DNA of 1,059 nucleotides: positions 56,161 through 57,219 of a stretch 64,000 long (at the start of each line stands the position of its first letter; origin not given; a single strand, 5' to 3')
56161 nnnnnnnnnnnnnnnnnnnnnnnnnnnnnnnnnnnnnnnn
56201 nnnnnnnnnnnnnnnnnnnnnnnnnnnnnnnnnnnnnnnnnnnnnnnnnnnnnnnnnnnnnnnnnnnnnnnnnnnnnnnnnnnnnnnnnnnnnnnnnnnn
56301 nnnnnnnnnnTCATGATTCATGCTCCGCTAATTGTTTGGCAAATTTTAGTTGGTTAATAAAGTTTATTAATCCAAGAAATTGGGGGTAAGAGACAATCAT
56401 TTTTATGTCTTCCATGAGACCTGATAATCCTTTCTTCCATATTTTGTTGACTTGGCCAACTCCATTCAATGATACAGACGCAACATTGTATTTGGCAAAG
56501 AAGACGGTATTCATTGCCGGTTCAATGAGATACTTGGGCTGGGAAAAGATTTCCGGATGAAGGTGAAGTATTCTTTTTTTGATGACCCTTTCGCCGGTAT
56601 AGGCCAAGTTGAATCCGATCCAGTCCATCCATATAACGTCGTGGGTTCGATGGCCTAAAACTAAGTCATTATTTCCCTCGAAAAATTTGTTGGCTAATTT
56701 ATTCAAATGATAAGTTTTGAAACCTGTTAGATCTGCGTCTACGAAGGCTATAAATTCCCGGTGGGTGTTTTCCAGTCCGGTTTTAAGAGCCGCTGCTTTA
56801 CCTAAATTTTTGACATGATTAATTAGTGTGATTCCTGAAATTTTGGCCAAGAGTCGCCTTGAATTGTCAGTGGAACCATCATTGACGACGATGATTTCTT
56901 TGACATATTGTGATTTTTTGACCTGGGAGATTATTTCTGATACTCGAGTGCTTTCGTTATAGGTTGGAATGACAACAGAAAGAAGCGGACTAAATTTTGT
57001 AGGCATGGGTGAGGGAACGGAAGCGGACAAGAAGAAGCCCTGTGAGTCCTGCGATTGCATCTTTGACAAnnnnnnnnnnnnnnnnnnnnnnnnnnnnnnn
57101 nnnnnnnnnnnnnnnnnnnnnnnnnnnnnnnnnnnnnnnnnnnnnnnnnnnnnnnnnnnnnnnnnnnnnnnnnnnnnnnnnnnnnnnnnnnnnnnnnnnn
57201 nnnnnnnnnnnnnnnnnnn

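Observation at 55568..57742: Three tandem DPM1-like GT2 genes, part of 7 polyprenyl-phosphate-sugar-synthase-like GT2s in the window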

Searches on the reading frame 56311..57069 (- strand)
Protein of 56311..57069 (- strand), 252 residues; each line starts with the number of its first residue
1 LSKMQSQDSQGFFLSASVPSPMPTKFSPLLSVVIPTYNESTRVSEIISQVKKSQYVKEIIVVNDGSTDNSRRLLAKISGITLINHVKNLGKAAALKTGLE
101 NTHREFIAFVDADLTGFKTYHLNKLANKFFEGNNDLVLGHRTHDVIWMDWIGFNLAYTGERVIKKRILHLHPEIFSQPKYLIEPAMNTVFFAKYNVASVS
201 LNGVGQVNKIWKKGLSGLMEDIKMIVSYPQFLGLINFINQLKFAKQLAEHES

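Call 4: search_protein_families(library=pfam, proteins=[window:56311-57069:-], max_evalue=0.001)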
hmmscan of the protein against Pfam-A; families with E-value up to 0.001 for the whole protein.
window:56311-57069:- (252 aa): 4 families
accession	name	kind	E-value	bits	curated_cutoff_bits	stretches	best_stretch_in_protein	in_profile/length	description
PF00535.33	Glycos_transf_2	-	8.6e-27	94.6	23.3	1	31-143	1-117/168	Glycosyl transferase family 2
PF10111.15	Glyco_tranf_2_2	-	1.9e-08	34.6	27.3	1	31-113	1-91/276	Glycosyltransferase like family 2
PF13641.12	Glyco_tranf_2_3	-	5.3e-05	23.8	27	1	30-113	3-96/230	Glycosyltransferase like family 2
PF13704.12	Glyco_tranf_2_4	-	0.00011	23.1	27.5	1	38-113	2-81/98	Glycosyl transferase family 2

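Call 5: search_protein_families(library=ncbifam, proteins=[window:56311-57069:-], max_evalue=0.001)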
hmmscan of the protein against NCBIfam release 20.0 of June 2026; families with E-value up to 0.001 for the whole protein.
window:56311-57069:- (252 aa): 24 families
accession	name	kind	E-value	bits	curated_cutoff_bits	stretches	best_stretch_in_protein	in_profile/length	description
TIGR03937.1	PgaC_IcaA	equivalog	2.7e-18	66.1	422.3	1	22-113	39-135/407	poly-beta-1,6-N-acetyl-D-glucosamine synthase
NF058614.1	PPMAGASynPpgS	equivalog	5.1e-15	55.5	370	1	32-142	4-114/226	polyprenyl-phospho-N-acetylgalactosaminyl synthase PpgS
TIGR03965.1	mycofact_glyco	equivalog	5.5e-15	55.2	280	1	19-132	65-182/467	mycofactocin biosynthesis glycosyltransferase MftF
NF041875.1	EPS_EpsD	equivalog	2.1e-14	53.7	370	1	30-140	1-115/325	exopolysaccharide biosynthesis glycosyltransferase EpsD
TIGR04283.1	glyco_like_mftF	equivalog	2.9e-14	53.2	182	1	30-115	1-84/221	TIGR04283 family arsenosugar biosynthesis glycosyltransferase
TIGR04182.1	glyco_TIGR04182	equivalog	5.8e-14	52.2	325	1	31-166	3-132/293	S-layer glycoprotein N-glycosyltransferase AglJ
NF007482.0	PRK10073.1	equivalog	1.2e-13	50.8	423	1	27-114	5-96/334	glycosyltransferase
NF047683.1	TeichurnBiosyTuaG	equivalog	9.2e-13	48.4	400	1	25-124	3-106/252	teichuronic acid biosynthesis protein TuaG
NF010496.0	PRK13915.1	equivalog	1.1e-12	47.7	262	1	28-130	31-143/307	glucosyl-3-phosphoglycerate synthase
NF047588.1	GlcsyltransPgfSStrep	equivalog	1.4e-09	37.6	500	1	30-143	3-123/308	glycosyltransferase PgfS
NF007986.1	PRK10714.1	equivalog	3.8e-08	32.7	529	1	30-116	8-103/316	undecaprenyl-phosphate 4-deoxy-4-formamido-L-arabinose transferase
NF038302.1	EPS_HpsE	equivalog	4.7e-07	29.1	300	1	30-114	3-97/307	hormogonium polysaccharide biosynthesis glycosyltransferase HpsE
NF045692.1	OglycostaseCruG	equivalog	1.3e-06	27.6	600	1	30-77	43-91/386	2'-O-glycosyltransferase CruG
TIGR03111.1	glyc2_xrt_Gpos1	hypoth_equivalog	1.7e-06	27.1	363.95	1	25-133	46-159/439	TIGR03111 family XrtG-associated glycosyltransferase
NF050050.1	ProtGlycPglI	equivalog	1.9e-06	27.5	500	1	28-132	2-111/306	GalNAc(5)-diNAcBac-PP-undecaprenol beta-1,3-glucosyltransferase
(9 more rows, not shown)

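Call 11: search_solved_structures(query=window:56311-57069:-, max_evalue=0.001, show_alignments=2)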
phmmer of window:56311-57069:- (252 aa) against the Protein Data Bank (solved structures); distinct sequences matched with E-value up to 0.001: 23.
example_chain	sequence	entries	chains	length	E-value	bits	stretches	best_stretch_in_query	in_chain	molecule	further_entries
5hea_A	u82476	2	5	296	2.7e-09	40.1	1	28-136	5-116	Putative glycosyltransferase (GalT1)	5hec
2z87_A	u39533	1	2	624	2.7e-08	36.9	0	30-115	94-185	Chondroitin synthase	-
2z86_A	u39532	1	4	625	2.7e-08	36.9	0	30-115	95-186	Chondroitin synthase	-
6p61_A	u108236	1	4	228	1.9e-07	34.1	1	25-115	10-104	Glycosyltransferase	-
6yv7_B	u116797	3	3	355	2.4e-07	33.7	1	21-114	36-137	Glycosyl transferase, family 2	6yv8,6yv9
6yv7_A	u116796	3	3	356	2.4e-07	33.7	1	21-114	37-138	Glycosyl transferase, family 2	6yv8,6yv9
5eke_A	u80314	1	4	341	5.8e-07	32.5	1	30-140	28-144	Uncharacterized glycosyltransferase sll0501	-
5ekp_C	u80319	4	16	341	6.2e-07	32.4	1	30-140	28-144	Uncharacterized glycosyltransferase sll0501 | Glycosyltransferase sll0501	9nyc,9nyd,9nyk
9nye_A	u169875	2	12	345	6.3e-07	32.4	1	30-140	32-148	Glycosyltransferase sll0501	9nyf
9jma_A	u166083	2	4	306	4.1e-06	29.7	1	29-124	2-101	GalNAc(5)-diNAcBac-PP-undecaprenol beta-1,3-glucosyltransferase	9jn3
9hwj_A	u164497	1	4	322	7.5e-06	28.9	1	30-132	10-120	Undecaprenyl-phosphate 4-deoxy-4-formamido-L-arabinose transferase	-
9bhc_C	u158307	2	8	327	7.8e-06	28.8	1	30-116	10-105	Undecaprenyl-phosphate 4-deoxy-4-formamido-L-arabinose transferase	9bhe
8vxh_A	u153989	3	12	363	8.2e-06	28.7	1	30-116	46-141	Undecaprenyl-phosphate 4-deoxy-4-formamido-L-arabinose transferase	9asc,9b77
5mlz_A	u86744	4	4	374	3.6e-05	26.6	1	29-141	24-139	Dolichol monophosphate mannose synthase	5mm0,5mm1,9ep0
5tze_C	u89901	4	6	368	0.0001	25.1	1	30-114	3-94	Glycosyl transferase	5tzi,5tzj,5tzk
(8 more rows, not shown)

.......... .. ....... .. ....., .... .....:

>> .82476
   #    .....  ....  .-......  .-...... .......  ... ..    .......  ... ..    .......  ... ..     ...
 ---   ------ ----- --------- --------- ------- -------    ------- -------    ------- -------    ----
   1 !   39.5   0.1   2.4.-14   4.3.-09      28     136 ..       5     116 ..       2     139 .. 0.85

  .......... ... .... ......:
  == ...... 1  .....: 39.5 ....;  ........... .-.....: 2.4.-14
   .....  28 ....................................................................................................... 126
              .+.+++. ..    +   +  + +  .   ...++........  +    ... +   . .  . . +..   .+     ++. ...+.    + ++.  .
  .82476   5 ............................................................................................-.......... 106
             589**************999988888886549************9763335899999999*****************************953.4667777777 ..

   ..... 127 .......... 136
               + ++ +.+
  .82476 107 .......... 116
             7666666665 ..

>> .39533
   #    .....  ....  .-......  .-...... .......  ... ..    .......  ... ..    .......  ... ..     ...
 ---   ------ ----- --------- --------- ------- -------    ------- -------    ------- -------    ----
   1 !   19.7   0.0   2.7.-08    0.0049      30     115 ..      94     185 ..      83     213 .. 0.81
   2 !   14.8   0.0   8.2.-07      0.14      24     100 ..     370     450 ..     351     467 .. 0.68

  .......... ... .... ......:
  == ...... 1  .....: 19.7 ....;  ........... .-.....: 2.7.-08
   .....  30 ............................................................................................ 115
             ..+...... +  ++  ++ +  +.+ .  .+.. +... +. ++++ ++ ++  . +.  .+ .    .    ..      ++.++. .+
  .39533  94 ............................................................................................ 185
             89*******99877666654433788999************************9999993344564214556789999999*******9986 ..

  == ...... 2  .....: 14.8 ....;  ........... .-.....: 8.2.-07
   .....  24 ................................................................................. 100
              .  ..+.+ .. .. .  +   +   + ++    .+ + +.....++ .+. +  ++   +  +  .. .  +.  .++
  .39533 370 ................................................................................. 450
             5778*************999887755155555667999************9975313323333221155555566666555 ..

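Call 20: find_homologous_proteins(query=window:56311-57006:-, max_evalue=0.00001)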
Query window:56311-57006:- (231 aa): 183 proteins with E <= 0.00001 among 844 candidates; the best 120 are listed.
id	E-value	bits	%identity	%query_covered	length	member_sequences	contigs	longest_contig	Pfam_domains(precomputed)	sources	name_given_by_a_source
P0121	1.1e-141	488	100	96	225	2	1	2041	PF10111.15,PF00535.33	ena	-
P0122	3.3e-61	225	51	96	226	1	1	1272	PF10111.15,PF00535.33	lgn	-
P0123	4.4e-53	198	46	94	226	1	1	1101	PF00535.33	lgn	-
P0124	6.4e-53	198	47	98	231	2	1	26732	PF10111.15,PF13641.13,PF00535.33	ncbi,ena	-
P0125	2.0e-45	173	42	95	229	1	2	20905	PF13641.13,PF00535.33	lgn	-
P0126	3.1e-19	88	32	92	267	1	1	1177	PF13641.13,PF00535.33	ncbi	-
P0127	1.1e-18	86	32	97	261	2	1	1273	PF10111.15,PF13641.13,PF00535.33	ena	-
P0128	1.6e-18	85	43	48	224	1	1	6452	PF10111.15,PF13641.13,PF00535.33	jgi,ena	-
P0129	7.1e-18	83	48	48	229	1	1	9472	PF10111.15,PF13641.13,PF00535.33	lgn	-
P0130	7.6e-18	83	32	84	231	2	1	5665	PF13641.13,PF00535.33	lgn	-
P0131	2.3e-17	81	46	48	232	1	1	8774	PF10111.15,PF13641.13,PF00535.33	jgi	jgi:glycosyltransferase involved in cell wall biosynthesis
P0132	7.3e-17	80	30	93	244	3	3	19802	PF10111.15,PF13641.13,PF00535.33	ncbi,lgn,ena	-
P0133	8.0e-17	80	38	52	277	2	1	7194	PF10111.15,PF13641.13,PF00535.33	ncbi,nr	ncbi:MAG: glycosyltransferase family 2 protein [candidate division WWE3 bacterium]|nr:glycosyltransf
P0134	3.2e-16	78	44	49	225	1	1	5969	PF10111.15,PF13641.13,PF00535.33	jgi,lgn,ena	-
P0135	7.7e-16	76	31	81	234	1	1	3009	PF13641.13,PF00535.33,PF12804.14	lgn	-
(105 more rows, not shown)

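Call 21: find_encoding_contigs(protein=P0124, flank=8000, max_places=2)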
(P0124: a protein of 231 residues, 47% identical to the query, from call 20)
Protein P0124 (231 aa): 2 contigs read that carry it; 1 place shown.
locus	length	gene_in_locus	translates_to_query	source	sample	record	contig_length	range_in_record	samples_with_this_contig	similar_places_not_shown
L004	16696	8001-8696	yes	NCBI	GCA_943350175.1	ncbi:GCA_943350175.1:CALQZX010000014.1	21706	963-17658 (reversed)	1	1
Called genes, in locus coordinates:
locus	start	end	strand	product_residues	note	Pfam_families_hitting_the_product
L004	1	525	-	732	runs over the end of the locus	PF17854:FtsK_alpha, PF01580:FtsK_SpoIIIE, PF09397:FtsK_gamma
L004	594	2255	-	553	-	PF00753:Lactamase_B, PF22505:RNase_J_b_CASP, PF17770:RNase_J_C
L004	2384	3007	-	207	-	PF03167:UDG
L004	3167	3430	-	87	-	-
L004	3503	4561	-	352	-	PF07728:AAA_5 (weak), PF00004:AAA, PF22667:Lon_lid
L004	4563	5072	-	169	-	-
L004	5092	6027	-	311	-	PF00294:PfkB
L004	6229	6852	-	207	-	PF18306:LDcluster4, PF03641:Lysine_decarbox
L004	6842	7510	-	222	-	PF00834:Ribul_P_3_epim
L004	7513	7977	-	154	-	PF02502:LacAB_rpiB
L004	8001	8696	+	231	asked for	PF00535:Glycos_transf_2, PF10111:Glyco_tranf_2_2 (weak), PF13641:Glyco_tranf_2_3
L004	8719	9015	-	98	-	-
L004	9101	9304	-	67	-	-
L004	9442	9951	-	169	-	-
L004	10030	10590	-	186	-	PF01931:NTPase_I-T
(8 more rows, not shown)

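Call 22: find_encoding_contigs(protein=P0125, flank=8000, max_places=2)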
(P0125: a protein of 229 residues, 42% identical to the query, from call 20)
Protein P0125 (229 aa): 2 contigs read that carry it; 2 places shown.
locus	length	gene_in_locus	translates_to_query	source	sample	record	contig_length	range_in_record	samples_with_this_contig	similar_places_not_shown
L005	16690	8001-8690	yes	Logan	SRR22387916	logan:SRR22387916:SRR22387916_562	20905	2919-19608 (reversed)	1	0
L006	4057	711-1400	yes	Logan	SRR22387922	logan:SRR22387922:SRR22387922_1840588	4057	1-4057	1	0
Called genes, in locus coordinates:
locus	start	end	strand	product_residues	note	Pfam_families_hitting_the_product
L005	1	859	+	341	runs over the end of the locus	PF00535:Glycos_transf_2, PF10111:Glyco_tranf_2_2, PF13641:Glyco_tranf_2_3, PF13506:Glyco_transf_21 (weak), PF13632:Glyco_trans_2_3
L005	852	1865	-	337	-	PF01370:Epimerase, PF02719:Polysacc_synt_2 (weak), PF08659:KR (weak), PF16363:GDP_Man_Dehyd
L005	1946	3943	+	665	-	PF00270:DEAD (faint), PF04851:ResIII, PF17757:UvrB_inter, PF27431:UvrB_3rd, PF00271:Helicase_C, PF12344:UvrB, PF02151:UVR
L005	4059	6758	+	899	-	PF00005:ABC_tran (faint), PF02463:SMC_N (faint), PF03193:RsgA_GTPase (faint), PF13191:AAA_16 (faint), PF13555:AAA_29 (faint), PF20703:nSTAND1 (faint), PF20720:nSTAND3 (faint), PF17760:UvrA_inter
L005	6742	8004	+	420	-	PF01541:GIY-YIG, PF27096:UvrC_M (faint), PF02151:UVR (weak), PF08459:UvrC_RNaseH_dom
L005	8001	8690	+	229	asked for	PF00535:Glycos_transf_2, PF13641:Glyco_tranf_2_3 (weak)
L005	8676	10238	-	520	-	PF04073:tRNA_edit, PF00579:tRNA-synt_1b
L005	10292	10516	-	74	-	-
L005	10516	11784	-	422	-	-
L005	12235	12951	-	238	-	PF04203:Sortase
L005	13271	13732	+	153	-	PF03449:GreA_GreB_N (weak), PF01272:GreA_GreB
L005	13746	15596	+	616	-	PF01336:tRNA_anti-codon, PF00152:tRNA-synt_2, PF01588:tRNA_bind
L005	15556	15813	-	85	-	-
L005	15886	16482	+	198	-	-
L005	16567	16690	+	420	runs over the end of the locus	PF02403:Seryl_tRNA_N, PF00587:tRNA-synt_2b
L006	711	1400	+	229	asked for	PF00535:Glycos_transf_2, PF13641:Glyco_tranf_2_3 (weak)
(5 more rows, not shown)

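Call 32: predict_structure(alignment_id=A1)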
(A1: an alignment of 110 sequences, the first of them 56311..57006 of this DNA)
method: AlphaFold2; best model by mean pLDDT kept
length: 231 residues; sequences in the alignment: 110
mean_pLDDT: 94.6   pTM: 0.91
mean pLDDT of the five models: 94.6, 93.6, 93.5, 93.0, 92.9
residues with pLDDT >= 90: 202; 70-90: 23; 50-70: 4; < 50: 2
segments of 3 or more residues with pLDDT < 50: none
pLDDT, mean of each block of 10 residues (from residue 1): 71 98 98 98 98 98 97 98 98 97 97 97 85 95 98 93 98 97 90 91 95 97 95 58
secondary structure, 60 per line:
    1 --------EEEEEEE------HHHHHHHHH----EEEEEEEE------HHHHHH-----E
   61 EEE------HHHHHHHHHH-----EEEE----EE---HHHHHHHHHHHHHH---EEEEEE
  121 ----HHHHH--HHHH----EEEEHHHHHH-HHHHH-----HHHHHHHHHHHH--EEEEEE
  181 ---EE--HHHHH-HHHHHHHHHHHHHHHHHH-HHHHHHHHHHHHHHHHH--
elements in order: E9-15 H22-30 E35-42 H49-54 E60-63 H70-79 E85-88 H98-111 E115-120 H125-129 H132-135 E140-143 H144-149 H151-155 H161-172 E175-180 H188-192 H194-211 H213-229
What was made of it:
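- On Polyprenyl-phosphate glycosyltransferases (PI-GT), gene B: The model has only two short helices (125-129 and 132-135) there (call 32).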

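Call 35: fold_search(model_id=the predicted structure, library=pdb)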
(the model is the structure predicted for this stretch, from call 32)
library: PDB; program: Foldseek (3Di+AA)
matches with E <= 10: 1659; with E <= 0.001: 669
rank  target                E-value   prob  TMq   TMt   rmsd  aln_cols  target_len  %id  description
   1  5ekp_B                3.4e-13  1.00  0.57  0.45  15.4       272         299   20  Structure of the polyisoprenyl-phosphate glycosyltransferase GtrB (WT) (released 2016-01-06)
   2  5ekp_A                4.2e-13  1.00  0.60  0.49  14.2       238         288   23  Structure of the polyisoprenyl-phosphate glycosyltransferase GtrB (WT) (released 2016-01-06)
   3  5eke_A                5.0e-13  1.00  0.60  0.49  13.2       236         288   23  Structure of the polyisoprenyl-phosphate glycosyltransferase GtrB (F215A mutant) (released 2016-01-06)
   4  5eke_D                8.3e-13  1.00  0.57  0.46  15.5       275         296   21  Structure of the polyisoprenyl-phosphate glycosyltransferase GtrB (F215A mutant) (released 2016-01-06)
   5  9nye_A                2.3e-12  1.00  0.58  0.45  16.0       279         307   21  Cryo-EM structure of the glycosyltransferase GtrB in the apo state (octamer volume) (released 2025-12-17)
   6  4dec                  2.6e-12  1.00  0.65  0.53   5.4       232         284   21  Crystal structure of glucosyl-3-phosphoglycerate synthase from Mycobacterium tuberculosis in complex with Mn2+, uridine- (released 2012-06-06)
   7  5eke_B                2.9e-12  1.00  0.57  0.46  13.2       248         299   22  Structure of the polyisoprenyl-phosphate glycosyltransferase GtrB (F215A mutant) (released 2016-01-06)
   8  9nyd_C                3.3e-12  1.00  0.59  0.46  15.6       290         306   18  Cryo-EM structure of the glycosyltransferase GtrB in the pre-catalysis and product-bound state (released 2025-12-17)
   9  5jt0                  3.5e-12  1.00  0.68  0.57   4.4       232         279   20  Crystal structure of glucosyl-3-phosphoglycerate synthase from Mycobacterium tuberculosis in complex with Mn2+, uridine- (released 2017-05-24)
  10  5ekp_D                3.8e-12  1.00  0.57  0.46  15.4       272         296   21  Structure of the polyisoprenyl-phosphate glycosyltransferase GtrB (WT) (released 2016-01-06)
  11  5eke_C                4.0e-12  1.00  0.58  0.45  14.2       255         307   22  Structure of the polyisoprenyl-phosphate glycosyltransferase GtrB (F215A mutant) (released 2016-01-06)
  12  9nyc_A                5.2e-12  1.00  0.55  0.42  16.1       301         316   19  Cryo-EM structure of the glycosyltransferase GtrB in the substrate-bound state (released 2025-12-17)
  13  5ekp_C                6.6e-12  1.00  0.58  0.45  13.3       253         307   22  Structure of the polyisoprenyl-phosphate glycosyltransferase GtrB (WT) (released 2016-01-06)
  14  4de7                  8.5e-12  1.00  0.63  0.53   5.5       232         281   20  Crystal structure of glucosyl-3-phosphoglycerate synthase from Mycobacterium tuberculosis in complex with Mg2+ and uridi (released 2012-06-06)
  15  9nyd_B                8.5e-12  1.00  0.56  0.44  14.6       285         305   19  Cryo-EM structure of the glycosyltransferase GtrB in the pre-catalysis and product-bound state (released 2025-12-17)
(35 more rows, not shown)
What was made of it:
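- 56311..57006 (-): GT2-B: atypical small GT2, 231 aa, inserted between C and A. DXD = D90/D92. It has a deletion of about 17 aa where interface helix 1 lies, and 'AYTGER' in place of 'D..CGFK'. Acceptor unknown. The fold matches GpgS (TMq 0.59-0.68; best 0.68) at least as well as GtrB (0.55-0.60) (call 35).
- On Polyprenyl-phosphate glycosyltransferases (PI-GT), gene B: GpgS has the higher TMq (best 0.68; range 0.59-0.68), and ArnC and DPMS reach 0.57-0.64 (call 35).
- Closest known: Glucosyl-3-phosphoglycerate synthase. Same: Highest TM-scores for the B model (best 0.68; range 0.59-0.68; rmsd about 4-5 Å for the best entries) (call 35).
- GtrB is the top Foldseek hit by E-value (call 35). 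GpgS, which acts on a soluble acceptor, gives the higher TM-scores (call 35).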
